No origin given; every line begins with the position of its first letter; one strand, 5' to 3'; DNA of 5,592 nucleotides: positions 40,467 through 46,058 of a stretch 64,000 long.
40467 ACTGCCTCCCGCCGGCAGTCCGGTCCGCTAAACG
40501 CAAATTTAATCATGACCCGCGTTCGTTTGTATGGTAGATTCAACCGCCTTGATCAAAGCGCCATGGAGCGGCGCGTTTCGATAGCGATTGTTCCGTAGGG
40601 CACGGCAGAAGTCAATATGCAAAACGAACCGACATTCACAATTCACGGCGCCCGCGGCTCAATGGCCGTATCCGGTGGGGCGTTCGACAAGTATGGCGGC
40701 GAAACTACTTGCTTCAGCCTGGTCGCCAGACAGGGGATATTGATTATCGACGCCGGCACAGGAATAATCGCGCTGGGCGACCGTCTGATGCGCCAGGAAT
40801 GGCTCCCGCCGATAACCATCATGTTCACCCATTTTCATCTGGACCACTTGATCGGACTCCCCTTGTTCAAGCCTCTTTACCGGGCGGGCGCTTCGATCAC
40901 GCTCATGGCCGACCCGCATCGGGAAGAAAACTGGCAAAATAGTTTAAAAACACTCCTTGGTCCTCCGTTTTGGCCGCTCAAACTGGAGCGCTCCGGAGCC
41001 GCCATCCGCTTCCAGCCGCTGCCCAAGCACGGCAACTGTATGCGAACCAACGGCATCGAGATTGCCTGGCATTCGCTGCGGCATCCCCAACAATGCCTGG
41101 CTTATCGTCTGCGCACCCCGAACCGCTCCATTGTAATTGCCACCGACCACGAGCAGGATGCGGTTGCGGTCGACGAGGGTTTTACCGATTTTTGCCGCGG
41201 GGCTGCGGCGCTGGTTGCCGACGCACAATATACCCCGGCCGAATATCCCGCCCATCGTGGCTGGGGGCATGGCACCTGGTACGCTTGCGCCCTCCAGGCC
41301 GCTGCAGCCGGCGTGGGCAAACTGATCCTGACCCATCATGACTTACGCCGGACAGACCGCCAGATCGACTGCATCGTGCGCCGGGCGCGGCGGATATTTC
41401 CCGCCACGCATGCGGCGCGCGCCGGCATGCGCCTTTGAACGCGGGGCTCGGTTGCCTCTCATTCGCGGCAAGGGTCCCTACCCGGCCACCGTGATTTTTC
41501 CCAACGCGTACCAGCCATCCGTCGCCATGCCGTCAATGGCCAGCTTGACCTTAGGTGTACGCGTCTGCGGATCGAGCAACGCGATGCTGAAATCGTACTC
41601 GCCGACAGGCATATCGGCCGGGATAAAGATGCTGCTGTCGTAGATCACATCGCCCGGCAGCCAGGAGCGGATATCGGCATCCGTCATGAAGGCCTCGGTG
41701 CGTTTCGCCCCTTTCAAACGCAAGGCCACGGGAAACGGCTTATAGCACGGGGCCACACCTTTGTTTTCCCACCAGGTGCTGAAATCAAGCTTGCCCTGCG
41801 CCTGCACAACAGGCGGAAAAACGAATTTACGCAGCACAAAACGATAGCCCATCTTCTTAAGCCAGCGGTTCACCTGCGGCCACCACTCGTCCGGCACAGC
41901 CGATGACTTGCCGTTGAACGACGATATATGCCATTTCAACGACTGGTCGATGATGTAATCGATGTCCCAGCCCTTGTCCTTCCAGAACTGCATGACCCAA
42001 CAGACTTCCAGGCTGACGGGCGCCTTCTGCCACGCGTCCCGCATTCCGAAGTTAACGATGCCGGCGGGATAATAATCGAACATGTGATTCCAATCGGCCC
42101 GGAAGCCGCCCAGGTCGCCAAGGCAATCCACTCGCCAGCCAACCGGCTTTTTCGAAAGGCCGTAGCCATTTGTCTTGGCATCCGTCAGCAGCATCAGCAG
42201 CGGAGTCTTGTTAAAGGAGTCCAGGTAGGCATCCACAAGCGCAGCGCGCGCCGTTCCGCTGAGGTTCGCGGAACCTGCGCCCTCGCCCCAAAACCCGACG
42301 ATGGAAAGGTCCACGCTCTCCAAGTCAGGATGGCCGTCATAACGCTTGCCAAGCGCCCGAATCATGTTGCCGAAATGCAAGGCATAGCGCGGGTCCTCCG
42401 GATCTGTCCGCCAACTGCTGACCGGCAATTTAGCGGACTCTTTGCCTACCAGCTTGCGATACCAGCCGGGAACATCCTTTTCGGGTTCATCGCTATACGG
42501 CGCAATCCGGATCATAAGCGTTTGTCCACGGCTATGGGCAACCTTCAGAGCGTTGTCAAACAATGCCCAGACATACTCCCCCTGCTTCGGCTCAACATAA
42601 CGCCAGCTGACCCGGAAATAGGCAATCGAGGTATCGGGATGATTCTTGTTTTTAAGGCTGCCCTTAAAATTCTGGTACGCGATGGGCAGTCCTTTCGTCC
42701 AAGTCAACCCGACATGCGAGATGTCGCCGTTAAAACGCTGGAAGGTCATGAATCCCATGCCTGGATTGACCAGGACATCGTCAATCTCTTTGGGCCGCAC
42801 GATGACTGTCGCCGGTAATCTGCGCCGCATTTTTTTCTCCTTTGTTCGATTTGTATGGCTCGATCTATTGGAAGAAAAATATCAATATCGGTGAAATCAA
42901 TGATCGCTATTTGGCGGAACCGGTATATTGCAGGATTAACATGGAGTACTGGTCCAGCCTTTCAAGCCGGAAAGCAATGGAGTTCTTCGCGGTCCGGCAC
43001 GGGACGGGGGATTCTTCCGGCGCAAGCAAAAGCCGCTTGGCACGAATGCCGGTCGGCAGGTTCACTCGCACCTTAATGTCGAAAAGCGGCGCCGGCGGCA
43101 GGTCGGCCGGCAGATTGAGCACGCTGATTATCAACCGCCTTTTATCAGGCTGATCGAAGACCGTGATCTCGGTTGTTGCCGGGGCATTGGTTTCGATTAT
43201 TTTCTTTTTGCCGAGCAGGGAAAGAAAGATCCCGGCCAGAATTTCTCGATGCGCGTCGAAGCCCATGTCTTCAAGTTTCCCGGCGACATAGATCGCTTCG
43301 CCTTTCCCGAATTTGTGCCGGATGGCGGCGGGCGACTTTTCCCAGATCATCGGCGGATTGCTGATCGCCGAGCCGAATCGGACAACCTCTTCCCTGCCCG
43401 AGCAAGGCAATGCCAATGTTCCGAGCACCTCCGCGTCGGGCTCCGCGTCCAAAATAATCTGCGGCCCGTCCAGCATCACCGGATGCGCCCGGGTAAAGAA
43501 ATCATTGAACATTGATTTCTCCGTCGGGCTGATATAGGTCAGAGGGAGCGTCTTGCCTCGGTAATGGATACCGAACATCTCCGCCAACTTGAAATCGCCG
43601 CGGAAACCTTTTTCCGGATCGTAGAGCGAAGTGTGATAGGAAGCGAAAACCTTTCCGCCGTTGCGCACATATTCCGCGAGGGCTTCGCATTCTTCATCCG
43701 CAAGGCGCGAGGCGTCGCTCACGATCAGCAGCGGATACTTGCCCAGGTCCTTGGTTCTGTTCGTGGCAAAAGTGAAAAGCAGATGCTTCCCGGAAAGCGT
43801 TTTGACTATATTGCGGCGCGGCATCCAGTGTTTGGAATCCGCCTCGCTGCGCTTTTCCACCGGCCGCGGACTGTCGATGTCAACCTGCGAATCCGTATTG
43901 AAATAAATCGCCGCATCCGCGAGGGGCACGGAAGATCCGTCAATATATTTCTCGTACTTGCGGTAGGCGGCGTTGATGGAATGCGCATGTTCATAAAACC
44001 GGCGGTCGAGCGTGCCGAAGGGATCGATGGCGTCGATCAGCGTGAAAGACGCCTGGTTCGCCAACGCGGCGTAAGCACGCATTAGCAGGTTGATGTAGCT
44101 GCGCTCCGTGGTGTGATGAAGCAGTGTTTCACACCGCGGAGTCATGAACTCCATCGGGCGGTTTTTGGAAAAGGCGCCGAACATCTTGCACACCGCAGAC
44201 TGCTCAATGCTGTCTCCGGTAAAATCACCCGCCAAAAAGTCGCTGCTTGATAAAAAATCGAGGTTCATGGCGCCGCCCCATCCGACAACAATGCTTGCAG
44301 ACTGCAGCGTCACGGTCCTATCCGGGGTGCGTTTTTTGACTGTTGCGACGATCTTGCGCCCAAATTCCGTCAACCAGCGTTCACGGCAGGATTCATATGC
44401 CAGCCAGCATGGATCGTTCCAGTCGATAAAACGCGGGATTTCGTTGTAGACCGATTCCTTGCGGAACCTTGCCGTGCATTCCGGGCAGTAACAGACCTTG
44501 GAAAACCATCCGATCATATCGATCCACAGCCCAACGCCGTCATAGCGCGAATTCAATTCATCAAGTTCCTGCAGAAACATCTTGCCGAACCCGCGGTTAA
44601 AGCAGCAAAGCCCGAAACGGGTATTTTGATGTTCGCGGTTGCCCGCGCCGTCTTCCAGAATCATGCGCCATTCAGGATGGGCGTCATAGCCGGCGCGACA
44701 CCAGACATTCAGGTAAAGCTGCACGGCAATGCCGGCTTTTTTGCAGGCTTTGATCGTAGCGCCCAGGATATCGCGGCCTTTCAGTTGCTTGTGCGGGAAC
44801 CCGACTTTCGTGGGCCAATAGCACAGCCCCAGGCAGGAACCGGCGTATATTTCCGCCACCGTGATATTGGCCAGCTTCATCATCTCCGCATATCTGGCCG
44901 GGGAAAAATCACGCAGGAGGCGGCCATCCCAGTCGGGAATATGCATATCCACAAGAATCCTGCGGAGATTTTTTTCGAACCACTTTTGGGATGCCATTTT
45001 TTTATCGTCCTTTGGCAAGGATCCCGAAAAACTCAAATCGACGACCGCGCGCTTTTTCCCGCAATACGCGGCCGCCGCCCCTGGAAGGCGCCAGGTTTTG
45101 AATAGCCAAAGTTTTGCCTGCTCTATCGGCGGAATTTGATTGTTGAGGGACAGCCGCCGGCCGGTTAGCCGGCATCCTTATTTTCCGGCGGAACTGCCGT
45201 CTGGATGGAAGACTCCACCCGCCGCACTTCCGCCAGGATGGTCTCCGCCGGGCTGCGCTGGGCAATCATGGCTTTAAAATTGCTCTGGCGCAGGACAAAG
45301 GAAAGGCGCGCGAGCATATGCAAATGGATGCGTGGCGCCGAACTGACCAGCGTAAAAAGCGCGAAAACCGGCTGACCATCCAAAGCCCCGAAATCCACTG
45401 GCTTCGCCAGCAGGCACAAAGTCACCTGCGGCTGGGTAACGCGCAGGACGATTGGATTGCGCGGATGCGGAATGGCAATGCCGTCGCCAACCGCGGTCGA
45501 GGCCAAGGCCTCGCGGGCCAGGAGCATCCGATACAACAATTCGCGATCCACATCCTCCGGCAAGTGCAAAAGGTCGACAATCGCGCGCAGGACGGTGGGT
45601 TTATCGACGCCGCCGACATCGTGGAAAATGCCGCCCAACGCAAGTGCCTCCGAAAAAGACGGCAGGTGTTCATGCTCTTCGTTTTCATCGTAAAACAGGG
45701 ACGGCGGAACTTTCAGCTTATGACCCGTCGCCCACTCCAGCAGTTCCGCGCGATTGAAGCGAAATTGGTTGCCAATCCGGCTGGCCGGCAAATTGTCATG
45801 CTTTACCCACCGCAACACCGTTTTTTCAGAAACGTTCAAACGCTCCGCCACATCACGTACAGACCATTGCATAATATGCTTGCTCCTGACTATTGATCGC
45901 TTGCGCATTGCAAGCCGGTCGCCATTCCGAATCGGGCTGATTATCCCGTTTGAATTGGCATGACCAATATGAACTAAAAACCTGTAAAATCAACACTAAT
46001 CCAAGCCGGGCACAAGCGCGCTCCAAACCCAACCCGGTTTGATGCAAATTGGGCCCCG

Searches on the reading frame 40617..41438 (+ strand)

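Call 23: search_protein_families(library=pfam, proteins=[window:40617-41438:+], max_evalue=0.001)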
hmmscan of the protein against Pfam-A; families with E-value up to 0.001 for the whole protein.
window:40617-41438:+ (273 aa): 2 families
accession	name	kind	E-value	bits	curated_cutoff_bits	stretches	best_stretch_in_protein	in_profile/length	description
PF12706.13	Lactamase_B_2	-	3e-11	43.7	27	1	43-241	4-200/200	Beta-lactamase superfamily domain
PF00753.33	Lactamase_B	-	2.4e-08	34.6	22.7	1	31-115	7-94/196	Metallo-beta-lactamase superfamily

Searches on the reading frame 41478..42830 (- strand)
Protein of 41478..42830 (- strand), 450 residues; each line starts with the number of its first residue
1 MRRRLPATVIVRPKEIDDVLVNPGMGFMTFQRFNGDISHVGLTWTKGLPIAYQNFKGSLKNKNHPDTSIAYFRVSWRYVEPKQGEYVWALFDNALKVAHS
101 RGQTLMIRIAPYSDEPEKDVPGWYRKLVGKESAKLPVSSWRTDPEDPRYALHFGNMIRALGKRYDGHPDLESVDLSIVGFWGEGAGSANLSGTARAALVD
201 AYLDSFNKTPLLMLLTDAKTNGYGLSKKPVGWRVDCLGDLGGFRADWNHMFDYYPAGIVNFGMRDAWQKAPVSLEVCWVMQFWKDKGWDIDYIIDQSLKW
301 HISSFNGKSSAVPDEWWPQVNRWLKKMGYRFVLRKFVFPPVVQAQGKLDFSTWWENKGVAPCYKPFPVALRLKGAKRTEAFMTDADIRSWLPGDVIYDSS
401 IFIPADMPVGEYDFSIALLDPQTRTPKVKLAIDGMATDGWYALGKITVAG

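Call 23: search_protein_families(library=pfam, proteins=[window:41478-42830:-], max_evalue=0.001)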
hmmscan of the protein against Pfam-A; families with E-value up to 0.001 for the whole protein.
window:41478-42830:- (450 aa): 2 families
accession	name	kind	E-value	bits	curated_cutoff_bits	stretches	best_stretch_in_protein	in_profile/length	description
PF16116.10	DUF4832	-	7.4e-19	68.8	29.2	1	277-424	46-203/216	Domain of unknown function (DUF4832)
PF02449.21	Glyco_hydro_42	-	0.00037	20.4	21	1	74-171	32-130/376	Beta-galactosidase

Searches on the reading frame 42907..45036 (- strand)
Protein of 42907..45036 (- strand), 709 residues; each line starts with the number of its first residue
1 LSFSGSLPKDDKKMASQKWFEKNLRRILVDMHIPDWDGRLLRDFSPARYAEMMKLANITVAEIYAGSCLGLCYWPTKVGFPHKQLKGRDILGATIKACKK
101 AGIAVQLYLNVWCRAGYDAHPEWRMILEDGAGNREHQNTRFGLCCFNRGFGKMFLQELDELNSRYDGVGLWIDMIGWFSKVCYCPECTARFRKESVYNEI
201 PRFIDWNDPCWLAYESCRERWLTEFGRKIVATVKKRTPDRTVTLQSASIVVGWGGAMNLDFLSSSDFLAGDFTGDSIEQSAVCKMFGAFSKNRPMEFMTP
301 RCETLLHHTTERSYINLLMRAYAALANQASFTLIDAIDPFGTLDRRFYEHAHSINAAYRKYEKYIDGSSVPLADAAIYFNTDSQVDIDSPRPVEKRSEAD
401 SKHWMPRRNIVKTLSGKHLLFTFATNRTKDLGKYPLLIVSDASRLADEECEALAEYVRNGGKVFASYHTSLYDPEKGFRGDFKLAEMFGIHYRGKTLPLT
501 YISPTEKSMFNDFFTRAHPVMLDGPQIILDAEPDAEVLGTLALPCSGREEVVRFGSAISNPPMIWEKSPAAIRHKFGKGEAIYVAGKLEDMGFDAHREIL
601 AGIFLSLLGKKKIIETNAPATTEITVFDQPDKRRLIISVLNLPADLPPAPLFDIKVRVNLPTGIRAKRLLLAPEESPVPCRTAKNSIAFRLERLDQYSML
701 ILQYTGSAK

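Call 23: search_protein_families(library=pfam, proteins=[window:42907-45036:-], max_evalue=0.001)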
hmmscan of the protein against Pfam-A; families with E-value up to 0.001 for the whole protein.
window:42907-45036:- (709 aa): 3 families
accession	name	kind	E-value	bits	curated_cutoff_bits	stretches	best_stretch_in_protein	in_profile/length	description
PF14871.12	GHL6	-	1.9e-16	60.9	35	1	46-174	2-132/132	Hypothetical glycosyl hydrolase 6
PF08532.16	Glyco_hydro_42M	-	3.9e-09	36.8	25.8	1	374-492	2-119/207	Beta-galactosidase trimerisation domain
PF01120.23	Alpha_L_fucos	-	0.00016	21.7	25.2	1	43-174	93-211/345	Alpha-L-fucosidase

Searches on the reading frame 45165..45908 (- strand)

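Call 23: search_protein_families(library=pfam, proteins=[window:45165-45908:-], max_evalue=0.001)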
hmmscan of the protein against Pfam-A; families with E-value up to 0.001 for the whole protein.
window:45165-45908:- (247 aa): 5 families
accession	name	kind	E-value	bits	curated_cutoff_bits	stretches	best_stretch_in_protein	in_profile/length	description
PF00359.27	PTS_EIIA_2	-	1.2e-20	74.4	27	1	94-226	8-139/144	Phosphoenolpyruvate-dependent sugar phosphotransferase system, EIIA 2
PF12728.13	HTH_17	-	4.1e-13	49.8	27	1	16-62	3-49/51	Helix-turn-helix domain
PF13384.12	HTH_23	-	1.1e-05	25.6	24.6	1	6-37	11-40/50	Homeodomain-like domain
PF13542.12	HTH_Tnp_ISL3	-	7.3e-05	22.6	27.4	1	16-37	28-49/51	Helix-turn-helix domain of transposase family ISL3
PF13518.12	HTH_28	-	0.0004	20.8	25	1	2-36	1-34/52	Helix-turn-helix domain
